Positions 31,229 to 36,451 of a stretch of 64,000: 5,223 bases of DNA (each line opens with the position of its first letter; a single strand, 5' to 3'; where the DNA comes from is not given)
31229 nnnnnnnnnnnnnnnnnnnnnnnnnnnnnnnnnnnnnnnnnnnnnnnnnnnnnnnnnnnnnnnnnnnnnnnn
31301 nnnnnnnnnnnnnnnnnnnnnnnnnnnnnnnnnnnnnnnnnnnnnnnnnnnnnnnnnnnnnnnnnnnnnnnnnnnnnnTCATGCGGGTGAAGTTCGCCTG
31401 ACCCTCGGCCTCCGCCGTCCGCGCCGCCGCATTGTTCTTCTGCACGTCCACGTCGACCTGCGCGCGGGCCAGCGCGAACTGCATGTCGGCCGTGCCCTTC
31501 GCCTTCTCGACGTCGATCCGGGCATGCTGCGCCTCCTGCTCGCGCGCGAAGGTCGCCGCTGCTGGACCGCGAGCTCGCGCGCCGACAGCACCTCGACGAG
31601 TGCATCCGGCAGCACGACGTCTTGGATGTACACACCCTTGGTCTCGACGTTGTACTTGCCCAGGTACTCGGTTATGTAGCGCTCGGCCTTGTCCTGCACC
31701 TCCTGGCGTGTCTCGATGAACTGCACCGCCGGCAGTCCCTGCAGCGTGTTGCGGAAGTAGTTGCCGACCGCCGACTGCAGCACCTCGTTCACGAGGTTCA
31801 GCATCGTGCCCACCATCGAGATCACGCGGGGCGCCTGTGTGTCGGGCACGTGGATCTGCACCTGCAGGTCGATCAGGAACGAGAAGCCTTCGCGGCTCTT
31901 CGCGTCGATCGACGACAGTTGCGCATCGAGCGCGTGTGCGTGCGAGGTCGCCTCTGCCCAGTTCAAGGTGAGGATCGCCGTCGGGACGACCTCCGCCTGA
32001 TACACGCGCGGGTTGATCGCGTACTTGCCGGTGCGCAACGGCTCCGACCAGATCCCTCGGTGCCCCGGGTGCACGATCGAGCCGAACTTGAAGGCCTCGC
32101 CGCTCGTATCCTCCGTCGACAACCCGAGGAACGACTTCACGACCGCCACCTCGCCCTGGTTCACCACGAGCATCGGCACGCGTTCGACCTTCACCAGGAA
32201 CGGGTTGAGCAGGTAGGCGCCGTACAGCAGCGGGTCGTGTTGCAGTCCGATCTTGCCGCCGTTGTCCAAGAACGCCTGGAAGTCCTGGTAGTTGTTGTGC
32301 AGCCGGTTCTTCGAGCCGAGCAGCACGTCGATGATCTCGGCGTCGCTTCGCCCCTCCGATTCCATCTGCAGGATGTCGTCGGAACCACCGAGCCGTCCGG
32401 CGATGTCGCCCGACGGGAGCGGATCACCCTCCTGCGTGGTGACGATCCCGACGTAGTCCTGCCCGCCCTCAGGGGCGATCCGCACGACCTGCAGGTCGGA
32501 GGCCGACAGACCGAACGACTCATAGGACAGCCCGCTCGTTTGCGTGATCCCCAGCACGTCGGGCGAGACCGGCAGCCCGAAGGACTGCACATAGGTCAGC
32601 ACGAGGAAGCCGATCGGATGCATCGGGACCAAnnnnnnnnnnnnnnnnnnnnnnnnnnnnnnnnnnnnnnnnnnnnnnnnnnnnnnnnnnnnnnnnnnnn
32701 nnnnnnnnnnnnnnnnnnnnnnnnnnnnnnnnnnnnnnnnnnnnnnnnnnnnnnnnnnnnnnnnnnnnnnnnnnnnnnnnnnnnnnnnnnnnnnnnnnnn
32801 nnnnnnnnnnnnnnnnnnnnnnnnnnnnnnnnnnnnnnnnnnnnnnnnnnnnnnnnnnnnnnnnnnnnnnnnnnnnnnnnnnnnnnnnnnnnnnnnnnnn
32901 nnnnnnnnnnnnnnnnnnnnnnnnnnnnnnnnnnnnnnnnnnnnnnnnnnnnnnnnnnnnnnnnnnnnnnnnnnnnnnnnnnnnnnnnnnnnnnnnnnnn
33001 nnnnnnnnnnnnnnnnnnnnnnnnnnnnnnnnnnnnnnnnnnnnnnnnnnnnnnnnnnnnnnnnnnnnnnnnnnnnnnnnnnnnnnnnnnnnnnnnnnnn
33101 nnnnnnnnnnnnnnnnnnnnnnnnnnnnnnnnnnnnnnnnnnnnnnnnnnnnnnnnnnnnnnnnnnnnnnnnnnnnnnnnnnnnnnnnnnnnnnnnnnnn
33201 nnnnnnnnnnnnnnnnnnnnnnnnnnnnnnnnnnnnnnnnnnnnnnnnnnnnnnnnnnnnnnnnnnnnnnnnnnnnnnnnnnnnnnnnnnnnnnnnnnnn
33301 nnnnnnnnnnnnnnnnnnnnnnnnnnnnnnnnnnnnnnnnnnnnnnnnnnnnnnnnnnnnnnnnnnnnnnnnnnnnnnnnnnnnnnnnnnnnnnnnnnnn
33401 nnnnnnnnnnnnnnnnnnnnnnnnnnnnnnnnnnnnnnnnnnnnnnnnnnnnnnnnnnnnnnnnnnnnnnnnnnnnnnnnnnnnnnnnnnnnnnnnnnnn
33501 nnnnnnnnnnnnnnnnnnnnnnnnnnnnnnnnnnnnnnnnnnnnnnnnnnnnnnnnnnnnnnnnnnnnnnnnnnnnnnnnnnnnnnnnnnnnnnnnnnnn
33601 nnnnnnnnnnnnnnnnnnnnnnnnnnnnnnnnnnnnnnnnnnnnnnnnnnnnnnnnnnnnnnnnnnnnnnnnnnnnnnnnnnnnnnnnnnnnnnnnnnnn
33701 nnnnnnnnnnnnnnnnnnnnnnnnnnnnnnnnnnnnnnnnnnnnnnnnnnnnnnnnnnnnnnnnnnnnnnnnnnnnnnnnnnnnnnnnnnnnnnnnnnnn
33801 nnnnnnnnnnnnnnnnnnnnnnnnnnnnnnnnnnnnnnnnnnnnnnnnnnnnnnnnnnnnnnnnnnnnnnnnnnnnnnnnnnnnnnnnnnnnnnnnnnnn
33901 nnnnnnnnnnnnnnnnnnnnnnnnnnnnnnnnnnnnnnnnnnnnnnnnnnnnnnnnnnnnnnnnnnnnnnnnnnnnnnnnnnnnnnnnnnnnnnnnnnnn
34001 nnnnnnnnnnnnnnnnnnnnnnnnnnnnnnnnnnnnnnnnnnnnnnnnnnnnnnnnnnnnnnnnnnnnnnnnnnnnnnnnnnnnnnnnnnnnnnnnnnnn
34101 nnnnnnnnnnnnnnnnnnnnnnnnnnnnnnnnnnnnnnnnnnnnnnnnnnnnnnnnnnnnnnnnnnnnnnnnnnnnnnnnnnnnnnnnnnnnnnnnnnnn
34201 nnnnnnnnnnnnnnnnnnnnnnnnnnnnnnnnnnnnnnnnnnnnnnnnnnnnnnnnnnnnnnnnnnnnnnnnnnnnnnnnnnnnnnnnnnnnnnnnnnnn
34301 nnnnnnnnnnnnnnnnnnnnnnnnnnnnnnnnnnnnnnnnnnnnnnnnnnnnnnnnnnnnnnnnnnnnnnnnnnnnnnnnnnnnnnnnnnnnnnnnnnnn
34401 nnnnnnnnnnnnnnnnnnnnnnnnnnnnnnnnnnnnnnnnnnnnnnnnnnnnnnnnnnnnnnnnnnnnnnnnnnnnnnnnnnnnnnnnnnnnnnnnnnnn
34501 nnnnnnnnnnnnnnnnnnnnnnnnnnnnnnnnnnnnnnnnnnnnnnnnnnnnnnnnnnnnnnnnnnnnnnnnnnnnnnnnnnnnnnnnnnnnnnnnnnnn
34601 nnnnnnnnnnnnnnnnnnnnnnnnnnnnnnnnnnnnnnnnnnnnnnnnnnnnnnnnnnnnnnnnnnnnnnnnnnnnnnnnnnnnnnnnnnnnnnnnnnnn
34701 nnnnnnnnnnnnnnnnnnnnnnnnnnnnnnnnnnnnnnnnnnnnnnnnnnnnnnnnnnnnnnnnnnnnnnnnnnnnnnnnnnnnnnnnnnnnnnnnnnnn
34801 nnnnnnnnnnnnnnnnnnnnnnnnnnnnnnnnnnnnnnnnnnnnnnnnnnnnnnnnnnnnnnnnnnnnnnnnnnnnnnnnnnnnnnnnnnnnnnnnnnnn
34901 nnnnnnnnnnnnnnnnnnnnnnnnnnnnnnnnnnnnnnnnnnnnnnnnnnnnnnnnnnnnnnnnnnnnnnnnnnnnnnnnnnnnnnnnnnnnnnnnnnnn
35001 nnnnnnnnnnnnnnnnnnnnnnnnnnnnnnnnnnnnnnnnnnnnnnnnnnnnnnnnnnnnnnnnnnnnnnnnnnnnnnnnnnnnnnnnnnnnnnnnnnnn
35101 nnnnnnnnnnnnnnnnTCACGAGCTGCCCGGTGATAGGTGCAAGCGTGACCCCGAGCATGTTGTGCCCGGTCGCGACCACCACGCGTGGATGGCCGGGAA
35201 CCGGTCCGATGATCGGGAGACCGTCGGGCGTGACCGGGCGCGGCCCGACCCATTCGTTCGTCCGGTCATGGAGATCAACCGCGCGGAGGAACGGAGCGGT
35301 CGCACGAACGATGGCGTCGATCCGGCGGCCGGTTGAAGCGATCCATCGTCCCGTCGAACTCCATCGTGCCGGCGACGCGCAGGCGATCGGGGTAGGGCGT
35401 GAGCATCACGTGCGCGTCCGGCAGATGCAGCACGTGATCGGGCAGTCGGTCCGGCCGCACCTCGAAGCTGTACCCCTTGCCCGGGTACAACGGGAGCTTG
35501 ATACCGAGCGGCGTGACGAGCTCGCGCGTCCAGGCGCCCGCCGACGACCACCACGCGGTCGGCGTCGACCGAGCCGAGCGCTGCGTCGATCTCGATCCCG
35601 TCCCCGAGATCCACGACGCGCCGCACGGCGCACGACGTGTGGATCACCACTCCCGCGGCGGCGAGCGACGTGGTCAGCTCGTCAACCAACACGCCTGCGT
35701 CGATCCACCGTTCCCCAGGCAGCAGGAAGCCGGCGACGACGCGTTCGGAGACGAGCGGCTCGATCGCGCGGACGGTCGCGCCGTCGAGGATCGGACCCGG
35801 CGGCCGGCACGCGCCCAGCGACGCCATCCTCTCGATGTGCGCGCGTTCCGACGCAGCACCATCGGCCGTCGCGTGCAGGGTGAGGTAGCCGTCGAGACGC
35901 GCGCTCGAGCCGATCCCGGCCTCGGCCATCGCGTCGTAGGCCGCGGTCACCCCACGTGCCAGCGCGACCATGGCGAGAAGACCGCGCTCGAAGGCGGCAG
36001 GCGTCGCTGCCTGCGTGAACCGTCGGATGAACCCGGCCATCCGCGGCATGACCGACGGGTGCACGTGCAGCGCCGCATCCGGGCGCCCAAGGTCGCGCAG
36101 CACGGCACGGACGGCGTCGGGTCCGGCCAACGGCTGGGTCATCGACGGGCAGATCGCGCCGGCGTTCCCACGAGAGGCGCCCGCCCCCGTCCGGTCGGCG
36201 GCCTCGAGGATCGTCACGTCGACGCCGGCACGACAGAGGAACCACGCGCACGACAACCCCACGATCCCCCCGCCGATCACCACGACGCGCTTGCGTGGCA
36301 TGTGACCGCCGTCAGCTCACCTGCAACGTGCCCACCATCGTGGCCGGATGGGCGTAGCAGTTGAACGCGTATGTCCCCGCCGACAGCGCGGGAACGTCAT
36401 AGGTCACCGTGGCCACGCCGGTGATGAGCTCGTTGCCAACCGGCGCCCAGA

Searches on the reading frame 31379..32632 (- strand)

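Call 17: search_protein_families(library=pfam, proteins=[window:31379-32632:-], max_evalue=0.001)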
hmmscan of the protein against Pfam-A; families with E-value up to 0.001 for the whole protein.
window:31379-32632:- (417 aa): 1 family
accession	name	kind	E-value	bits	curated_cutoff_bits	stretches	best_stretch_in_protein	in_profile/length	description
PF01145.31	Band_7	-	1.9e-17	64.3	23.6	1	156-363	2-166/176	SPFH domain / Band 7 family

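Call 71: search_protein_families(library=padloc, proteins=[window:31379-32632:-], max_evalue=0.01)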
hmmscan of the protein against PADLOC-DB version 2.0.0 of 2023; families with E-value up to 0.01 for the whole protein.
window:31379-32632:- (417 aa): 0 families

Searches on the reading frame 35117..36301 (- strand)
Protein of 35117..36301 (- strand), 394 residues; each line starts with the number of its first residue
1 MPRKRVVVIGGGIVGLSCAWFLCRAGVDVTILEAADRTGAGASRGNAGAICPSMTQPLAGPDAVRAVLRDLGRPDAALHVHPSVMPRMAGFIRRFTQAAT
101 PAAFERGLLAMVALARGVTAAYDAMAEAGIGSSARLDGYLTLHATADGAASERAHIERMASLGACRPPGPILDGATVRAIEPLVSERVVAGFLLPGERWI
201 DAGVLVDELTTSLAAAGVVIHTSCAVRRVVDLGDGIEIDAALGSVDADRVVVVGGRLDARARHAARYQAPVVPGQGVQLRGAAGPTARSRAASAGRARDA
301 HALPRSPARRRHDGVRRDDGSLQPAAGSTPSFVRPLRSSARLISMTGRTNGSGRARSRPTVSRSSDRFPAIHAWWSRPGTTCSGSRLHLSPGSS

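Call 18: search_protein_families(library=pfam, proteins=[window:35117-36301:-], max_evalue=0.001)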
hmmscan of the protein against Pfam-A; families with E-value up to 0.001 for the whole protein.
window:35117-36301:- (394 aa): 9 families
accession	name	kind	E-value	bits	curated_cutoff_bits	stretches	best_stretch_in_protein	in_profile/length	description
PF01266.30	DAO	-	5.9e-32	112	27.9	1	5-305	1-260/353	FAD dependent oxidoreductase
PF13450.12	NAD_binding_8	-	1.5e-09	38.4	21.9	1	8-44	1-37/68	NAD(P)-binding Rossmann-like domain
PF07992.20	Pyr_redox_2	-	1.5e-09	38.1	26.1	1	4-38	143-177/291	Pyridine nucleotide-disulphide oxidoreductase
PF01593.30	Amino_oxidase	-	1.2e-07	31.9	19.8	1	15-39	3-27/443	Flavin containing amine oxidoreductase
PF00070.33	Pyr_redox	-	6.4e-06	27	22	1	5-38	1-34/82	Pyridine nucleotide-disulphide oxidoreductase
PF01494.25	FAD_binding_3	-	7.6e-06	25.8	22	1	5-38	3-36/349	FAD binding domain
PF03486.20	HI0933_like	-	8e-05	22.6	50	0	5-39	2-36/244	HI0933-like protein Rossmann domain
PF00890.30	FAD_binding_2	-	8.8e-05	22.3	20.4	1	6-74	2-76/414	FAD binding domain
PF01946.23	Thi4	-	0.00062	19.5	26.2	0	6-45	20-60/235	Thi4 family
